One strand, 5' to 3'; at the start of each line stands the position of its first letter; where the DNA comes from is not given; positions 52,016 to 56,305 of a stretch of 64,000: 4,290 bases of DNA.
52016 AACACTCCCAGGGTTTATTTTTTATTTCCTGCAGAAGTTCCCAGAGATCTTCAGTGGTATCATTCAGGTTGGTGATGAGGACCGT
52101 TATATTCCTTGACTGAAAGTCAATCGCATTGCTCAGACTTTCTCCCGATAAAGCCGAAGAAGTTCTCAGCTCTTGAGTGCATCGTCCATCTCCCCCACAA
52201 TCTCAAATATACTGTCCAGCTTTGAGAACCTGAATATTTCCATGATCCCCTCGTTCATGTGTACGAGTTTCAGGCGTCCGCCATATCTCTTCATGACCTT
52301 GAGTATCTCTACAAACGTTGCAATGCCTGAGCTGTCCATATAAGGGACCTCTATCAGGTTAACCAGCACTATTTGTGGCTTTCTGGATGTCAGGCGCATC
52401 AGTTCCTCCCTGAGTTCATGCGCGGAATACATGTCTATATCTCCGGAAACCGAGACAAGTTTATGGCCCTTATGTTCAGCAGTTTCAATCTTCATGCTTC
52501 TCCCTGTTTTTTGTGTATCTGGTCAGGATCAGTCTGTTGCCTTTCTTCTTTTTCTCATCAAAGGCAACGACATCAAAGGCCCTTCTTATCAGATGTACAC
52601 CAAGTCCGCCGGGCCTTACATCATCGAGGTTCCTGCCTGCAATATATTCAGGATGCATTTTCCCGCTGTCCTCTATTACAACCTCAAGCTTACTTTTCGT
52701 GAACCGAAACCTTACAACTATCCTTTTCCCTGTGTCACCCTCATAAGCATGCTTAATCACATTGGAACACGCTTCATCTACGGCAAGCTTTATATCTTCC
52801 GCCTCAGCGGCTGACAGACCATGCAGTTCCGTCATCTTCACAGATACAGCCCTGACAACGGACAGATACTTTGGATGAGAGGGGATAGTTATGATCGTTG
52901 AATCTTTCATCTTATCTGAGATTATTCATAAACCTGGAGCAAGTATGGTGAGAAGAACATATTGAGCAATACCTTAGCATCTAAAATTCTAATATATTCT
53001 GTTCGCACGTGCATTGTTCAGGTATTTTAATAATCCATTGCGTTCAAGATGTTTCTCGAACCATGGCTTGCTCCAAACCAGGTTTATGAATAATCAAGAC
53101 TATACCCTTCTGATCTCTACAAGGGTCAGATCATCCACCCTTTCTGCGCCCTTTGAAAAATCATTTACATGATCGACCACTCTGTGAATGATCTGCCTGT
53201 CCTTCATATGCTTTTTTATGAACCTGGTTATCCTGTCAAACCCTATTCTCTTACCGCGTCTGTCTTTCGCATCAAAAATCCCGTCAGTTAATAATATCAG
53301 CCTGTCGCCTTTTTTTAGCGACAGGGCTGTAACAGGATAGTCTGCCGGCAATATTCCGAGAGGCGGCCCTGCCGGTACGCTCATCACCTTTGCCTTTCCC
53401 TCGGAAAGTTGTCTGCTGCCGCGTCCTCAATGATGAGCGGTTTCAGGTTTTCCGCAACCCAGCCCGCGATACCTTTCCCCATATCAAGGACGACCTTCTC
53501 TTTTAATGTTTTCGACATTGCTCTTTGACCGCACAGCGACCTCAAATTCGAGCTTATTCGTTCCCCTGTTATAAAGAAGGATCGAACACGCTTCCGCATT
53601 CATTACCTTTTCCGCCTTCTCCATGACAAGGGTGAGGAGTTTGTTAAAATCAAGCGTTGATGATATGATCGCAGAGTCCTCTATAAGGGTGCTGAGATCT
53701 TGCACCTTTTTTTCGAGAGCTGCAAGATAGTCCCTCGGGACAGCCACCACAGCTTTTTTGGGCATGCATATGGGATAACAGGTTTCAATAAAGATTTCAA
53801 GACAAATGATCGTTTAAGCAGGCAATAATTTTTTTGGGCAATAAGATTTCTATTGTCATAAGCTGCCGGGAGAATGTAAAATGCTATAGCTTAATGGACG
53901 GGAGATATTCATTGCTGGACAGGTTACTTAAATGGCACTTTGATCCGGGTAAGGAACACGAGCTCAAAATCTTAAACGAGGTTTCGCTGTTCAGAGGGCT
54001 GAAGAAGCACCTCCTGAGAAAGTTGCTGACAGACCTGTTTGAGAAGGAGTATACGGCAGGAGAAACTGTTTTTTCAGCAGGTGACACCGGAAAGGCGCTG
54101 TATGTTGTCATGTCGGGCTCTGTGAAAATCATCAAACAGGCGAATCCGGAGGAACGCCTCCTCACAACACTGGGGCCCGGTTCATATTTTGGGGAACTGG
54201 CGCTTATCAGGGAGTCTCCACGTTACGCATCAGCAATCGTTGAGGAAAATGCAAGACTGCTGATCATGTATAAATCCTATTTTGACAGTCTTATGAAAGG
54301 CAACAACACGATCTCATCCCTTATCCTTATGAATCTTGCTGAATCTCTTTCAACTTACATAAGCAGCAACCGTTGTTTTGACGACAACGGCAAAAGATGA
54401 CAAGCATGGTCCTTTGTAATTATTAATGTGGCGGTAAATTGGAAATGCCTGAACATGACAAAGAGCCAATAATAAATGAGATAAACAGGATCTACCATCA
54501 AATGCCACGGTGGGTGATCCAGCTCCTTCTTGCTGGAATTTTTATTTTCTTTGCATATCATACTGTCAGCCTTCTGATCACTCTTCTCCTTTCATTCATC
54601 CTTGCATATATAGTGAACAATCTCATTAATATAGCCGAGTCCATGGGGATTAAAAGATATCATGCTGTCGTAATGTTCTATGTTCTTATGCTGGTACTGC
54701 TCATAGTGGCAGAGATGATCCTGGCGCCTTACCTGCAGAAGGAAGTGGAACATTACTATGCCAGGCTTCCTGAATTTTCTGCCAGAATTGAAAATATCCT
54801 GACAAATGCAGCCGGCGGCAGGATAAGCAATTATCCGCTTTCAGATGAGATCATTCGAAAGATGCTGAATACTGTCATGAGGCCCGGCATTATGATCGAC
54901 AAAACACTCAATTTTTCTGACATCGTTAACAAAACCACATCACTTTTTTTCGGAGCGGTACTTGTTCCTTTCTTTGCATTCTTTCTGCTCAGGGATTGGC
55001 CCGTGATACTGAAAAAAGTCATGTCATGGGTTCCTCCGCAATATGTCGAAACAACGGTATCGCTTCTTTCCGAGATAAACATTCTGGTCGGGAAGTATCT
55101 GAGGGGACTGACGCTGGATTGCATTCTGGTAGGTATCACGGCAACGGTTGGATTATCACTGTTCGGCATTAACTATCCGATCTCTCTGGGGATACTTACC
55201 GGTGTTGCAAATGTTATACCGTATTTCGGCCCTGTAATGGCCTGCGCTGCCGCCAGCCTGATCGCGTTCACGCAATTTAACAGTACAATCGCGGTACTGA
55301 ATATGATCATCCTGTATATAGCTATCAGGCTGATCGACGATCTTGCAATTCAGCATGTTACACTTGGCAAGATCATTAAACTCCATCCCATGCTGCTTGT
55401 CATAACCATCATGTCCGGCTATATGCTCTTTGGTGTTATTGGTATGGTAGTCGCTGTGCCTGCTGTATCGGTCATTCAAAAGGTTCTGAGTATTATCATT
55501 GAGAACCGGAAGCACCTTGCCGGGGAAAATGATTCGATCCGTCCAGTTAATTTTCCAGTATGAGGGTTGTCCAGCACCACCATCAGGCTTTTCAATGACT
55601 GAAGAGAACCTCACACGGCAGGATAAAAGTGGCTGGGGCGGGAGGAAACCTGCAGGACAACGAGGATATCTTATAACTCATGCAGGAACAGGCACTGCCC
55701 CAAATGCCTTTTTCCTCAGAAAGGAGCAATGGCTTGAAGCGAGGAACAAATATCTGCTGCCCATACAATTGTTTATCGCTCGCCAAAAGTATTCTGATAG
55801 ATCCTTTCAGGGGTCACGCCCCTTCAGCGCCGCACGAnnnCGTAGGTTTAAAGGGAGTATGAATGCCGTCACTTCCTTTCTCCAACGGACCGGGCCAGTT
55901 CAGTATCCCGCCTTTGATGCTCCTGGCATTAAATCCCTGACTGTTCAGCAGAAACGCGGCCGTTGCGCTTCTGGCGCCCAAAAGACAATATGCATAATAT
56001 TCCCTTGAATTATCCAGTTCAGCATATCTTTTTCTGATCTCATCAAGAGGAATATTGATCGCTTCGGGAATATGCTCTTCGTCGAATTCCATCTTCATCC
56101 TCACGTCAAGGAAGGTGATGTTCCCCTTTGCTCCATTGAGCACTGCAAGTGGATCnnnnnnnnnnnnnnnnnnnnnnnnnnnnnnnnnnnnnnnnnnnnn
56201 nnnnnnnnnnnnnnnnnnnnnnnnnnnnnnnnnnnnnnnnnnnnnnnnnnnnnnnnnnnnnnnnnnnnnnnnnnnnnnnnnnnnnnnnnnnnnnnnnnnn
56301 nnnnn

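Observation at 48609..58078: Four paralogous cNMP-binding x2 + rhodanese genes within 9.5 kb, flanking a partner-switching module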

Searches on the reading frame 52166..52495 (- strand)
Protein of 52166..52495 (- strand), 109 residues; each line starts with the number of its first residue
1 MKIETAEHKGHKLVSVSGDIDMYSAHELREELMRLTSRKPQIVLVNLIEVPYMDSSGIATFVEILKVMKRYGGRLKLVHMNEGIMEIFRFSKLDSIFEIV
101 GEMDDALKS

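Call 3: search_protein_families(library=pfam, proteins=[window:52166-52495:-], max_evalue=0.01)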
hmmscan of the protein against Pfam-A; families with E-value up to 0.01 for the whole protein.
window:52166-52495:- (109 aa): 2 families
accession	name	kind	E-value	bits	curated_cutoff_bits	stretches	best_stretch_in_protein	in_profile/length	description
PF01740.26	STAS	-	2.2e-20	72.8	22.6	1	3-105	2-105/106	STAS domain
PF13466.11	STAS_2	-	3.3e-11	43.7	29.2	1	14-94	1-80/80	STAS domain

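Call 60: search_protein_families(library=ncbifam, proteins=[window:52166-52495:-], max_evalue=0.00001)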
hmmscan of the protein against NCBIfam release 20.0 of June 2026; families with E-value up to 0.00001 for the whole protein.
window:52166-52495:- (109 aa): 2 families
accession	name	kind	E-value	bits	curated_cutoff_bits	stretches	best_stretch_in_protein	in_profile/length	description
TIGR00377.1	ant_ant_sig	superfamily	5.5e-23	80.9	53.45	1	1-103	3-106/108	anti-sigma factor antagonist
TIGR02886.1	spore_II_AA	equivalog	4.1e-13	49.3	114.75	1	6-107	4-106/106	anti-sigma F factor antagonist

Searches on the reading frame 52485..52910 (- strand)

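Call 3: search_protein_families(library=pfam, proteins=[window:52485-52910:-], max_evalue=0.01)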
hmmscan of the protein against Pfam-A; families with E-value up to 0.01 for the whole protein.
window:52485-52910:- (141 aa): 2 families
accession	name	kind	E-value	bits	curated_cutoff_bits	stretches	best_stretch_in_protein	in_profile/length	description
PF13581.12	HATPase_c_2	-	1.7e-25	89.9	27.4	1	9-130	1-126/127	Histidine kinase-like ATPase domain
PF02518.31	HATPase_c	-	5e-05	24.1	26.4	1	37-111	3-83/111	Histidine kinase-, DNA gyrase B-, and HSP90-like ATPase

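Call 60: search_protein_families(library=ncbifam, proteins=[window:52485-52910:-], max_evalue=0.00001)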
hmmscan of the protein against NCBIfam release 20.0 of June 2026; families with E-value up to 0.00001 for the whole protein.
window:52485-52910:- (141 aa): 4 families
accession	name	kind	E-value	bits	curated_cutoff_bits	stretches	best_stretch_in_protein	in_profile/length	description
NF003144.0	PRK04069.1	equivalog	1.7e-24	86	145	1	3-138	6-148/161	anti-sigma B factor RsbW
TIGR01924.1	rsbW_low_gc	equivalog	6.9e-22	77.6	155.05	1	2-138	5-148/159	anti-sigma B factor RsbW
TIGR01925.2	spIIAB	equivalog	1.3e-12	47.8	135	1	7-132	5-135/137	anti-sigma F factor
NF041045.1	RsbA_anti_sig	subfamily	9.9e-11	41.4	210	1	13-125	188-296/303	anti-sigma factor RsbA family regulatory protein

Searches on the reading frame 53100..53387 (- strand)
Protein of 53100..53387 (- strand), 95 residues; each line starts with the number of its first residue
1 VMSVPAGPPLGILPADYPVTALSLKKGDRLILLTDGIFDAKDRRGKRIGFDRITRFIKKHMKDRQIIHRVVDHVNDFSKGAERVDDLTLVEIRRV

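Call 40: search_protein_families(library=pfam, proteins=[window:53100-53387:-], max_evalue=0.01)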
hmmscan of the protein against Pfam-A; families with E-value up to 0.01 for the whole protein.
window:53100-53387:- (95 aa): 1 family
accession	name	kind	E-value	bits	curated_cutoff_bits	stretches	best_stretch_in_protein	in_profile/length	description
PF07228.17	SpoIIE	-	9.8e-18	65.2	25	1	4-94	99-191/192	Stage II sporulation protein E (SpoIIE)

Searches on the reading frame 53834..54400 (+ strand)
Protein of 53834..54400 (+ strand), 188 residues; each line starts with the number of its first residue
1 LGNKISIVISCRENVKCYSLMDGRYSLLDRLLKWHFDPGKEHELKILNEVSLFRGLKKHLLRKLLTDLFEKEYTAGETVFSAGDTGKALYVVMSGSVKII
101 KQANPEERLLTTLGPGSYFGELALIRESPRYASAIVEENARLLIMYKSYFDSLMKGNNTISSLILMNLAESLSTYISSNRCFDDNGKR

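Call 3: search_protein_families(library=pfam, proteins=[window:53834-54400:+], max_evalue=0.01)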
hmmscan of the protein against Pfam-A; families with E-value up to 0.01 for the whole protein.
window:53834-54400:+ (188 aa): 1 family
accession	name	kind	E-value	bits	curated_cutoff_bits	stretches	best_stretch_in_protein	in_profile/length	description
PF00027.35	cNMP_binding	-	6e-22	77.9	27.5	1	71-156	2-88/89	Cyclic nucleotide-binding domain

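Call 6: search_protein_families(library=ncbifam, proteins=[window:53834-54400:+], max_evalue=0.01)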
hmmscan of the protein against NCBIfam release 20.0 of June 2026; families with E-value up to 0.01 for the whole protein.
window:53834-54400:+ (188 aa): 8 families
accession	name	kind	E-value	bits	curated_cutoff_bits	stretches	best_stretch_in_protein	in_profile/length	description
NF008732.0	PRK11753.1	equivalog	4e-12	46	266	1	58-173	13-130/214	cAMP-activated global transcriptional regulator CRP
NF006901.0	PRK09392.1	equivalog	6.5e-11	42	211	1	41-176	3-138/236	transcriptional activator FtrB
NF058543.1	ActPatMycb56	equivalog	2.7e-10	39.6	460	1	51-164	2-115/317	acetyltransferase Pat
NF041163.2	encap_f2b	equivalog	1.1e-08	34.7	400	1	47-162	73-191/450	family 2B encapsulin nanocompartment shell protein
TIGR03896.1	cyc_nuc_ocin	subfamily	2.4e-07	30.5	161.05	1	71-179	11-124/317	bacteriocin-type transport-associated protein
NF052518.1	TransRegLdrP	equivalog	3.2e-07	30.6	300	1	73-138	4-70/195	transcriptional regulator LdrP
TIGR03697.1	NtcA_cyano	equivalog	0.00037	20.3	244.95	1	76-170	1-98/193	global nitrogen regulator NtcA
NF050815.1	TransActFtrBCaul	equivalog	0.00058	19.2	300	1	41-174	5-138/251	transcriptional activator FtrB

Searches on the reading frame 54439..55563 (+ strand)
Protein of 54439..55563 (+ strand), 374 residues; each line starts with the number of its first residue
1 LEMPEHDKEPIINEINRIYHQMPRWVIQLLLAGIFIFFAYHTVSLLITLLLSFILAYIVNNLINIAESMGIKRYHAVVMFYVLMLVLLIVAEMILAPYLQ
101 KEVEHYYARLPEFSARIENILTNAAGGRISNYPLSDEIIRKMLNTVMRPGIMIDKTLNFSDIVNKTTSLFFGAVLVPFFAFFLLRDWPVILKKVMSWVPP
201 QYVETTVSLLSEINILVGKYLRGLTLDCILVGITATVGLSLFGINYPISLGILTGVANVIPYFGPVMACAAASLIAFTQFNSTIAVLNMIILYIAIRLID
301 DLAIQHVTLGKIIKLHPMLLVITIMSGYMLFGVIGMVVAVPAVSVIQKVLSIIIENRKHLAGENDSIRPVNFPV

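Call 3: search_protein_families(library=pfam, proteins=[window:54439-55563:+], max_evalue=0.01)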
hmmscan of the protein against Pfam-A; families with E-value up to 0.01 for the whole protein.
window:54439-55563:+ (374 aa): 1 family
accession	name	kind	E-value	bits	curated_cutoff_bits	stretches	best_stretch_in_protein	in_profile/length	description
PF01594.21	AI-2E_transport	-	9.8e-52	176.6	34.3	1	29-351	8-324/327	AI-2E family transporter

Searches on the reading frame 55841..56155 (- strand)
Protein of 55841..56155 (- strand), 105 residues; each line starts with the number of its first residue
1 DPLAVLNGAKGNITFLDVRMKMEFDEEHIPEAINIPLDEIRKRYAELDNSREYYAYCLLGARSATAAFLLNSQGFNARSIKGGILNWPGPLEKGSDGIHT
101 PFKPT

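Call 53: search_solved_structures(query=window:55841-56155:-, max_evalue=0.01, show_alignments=4)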
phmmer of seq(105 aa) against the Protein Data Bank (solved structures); distinct sequences matched with E-value up to 0.01: 31.
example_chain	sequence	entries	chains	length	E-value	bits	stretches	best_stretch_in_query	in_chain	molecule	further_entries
6mxv_A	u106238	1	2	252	9.2e-11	45.2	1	15-88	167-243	Rhodanese-like family protein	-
3gk5_A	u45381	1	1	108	2e-10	44.1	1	13-87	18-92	Uncharacterized rhodanese-related protein TVG0868615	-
3icr_A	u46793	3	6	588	1.8e-08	37.8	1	15-84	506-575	Coenzyme A-Disulfide Reductase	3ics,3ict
8a56_A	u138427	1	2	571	1.9e-08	37.7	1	9-84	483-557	Coenzyme A-persulfide reductase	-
2jtq_A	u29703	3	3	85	2.8e-08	37.2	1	15-93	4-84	Phage shock protein E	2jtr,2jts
3tp9_A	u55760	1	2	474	7.5e-08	35.8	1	11-89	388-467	BETA-LACTAMASE and RHODANESE DOMAIN PROTEIN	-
3hix_A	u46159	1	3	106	1.2e-07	35.1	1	12-88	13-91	Alr3790 protein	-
3k9r_A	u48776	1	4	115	1.5e-07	34.8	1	12-88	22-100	Alr3790 protein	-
2kl3_A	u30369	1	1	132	1.7e-07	34.7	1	12-89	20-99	Alr3790 protein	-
3ilm_A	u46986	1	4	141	2e-07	34.5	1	12-89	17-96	Alr3790 protein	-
4ocg_A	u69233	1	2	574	2.6e-07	34.1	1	14-85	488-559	FAD-dependent pyridine nucleotide-disulphide oxidoreductase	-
3nta_A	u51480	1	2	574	2.6e-07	34.1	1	14-85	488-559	FAD-dependent pyridine nucleotide-disulphide oxidoreductase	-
6pfz_D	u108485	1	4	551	9e-07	32.3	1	10-87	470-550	NADH oxidase (NoxA-3)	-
3iwh_A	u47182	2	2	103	1.2e-06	31.9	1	13-88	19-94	Rhodanese-like domain protein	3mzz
3flh_A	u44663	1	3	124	1.8e-06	31.4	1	3-89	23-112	uncharacterized protein lp_1913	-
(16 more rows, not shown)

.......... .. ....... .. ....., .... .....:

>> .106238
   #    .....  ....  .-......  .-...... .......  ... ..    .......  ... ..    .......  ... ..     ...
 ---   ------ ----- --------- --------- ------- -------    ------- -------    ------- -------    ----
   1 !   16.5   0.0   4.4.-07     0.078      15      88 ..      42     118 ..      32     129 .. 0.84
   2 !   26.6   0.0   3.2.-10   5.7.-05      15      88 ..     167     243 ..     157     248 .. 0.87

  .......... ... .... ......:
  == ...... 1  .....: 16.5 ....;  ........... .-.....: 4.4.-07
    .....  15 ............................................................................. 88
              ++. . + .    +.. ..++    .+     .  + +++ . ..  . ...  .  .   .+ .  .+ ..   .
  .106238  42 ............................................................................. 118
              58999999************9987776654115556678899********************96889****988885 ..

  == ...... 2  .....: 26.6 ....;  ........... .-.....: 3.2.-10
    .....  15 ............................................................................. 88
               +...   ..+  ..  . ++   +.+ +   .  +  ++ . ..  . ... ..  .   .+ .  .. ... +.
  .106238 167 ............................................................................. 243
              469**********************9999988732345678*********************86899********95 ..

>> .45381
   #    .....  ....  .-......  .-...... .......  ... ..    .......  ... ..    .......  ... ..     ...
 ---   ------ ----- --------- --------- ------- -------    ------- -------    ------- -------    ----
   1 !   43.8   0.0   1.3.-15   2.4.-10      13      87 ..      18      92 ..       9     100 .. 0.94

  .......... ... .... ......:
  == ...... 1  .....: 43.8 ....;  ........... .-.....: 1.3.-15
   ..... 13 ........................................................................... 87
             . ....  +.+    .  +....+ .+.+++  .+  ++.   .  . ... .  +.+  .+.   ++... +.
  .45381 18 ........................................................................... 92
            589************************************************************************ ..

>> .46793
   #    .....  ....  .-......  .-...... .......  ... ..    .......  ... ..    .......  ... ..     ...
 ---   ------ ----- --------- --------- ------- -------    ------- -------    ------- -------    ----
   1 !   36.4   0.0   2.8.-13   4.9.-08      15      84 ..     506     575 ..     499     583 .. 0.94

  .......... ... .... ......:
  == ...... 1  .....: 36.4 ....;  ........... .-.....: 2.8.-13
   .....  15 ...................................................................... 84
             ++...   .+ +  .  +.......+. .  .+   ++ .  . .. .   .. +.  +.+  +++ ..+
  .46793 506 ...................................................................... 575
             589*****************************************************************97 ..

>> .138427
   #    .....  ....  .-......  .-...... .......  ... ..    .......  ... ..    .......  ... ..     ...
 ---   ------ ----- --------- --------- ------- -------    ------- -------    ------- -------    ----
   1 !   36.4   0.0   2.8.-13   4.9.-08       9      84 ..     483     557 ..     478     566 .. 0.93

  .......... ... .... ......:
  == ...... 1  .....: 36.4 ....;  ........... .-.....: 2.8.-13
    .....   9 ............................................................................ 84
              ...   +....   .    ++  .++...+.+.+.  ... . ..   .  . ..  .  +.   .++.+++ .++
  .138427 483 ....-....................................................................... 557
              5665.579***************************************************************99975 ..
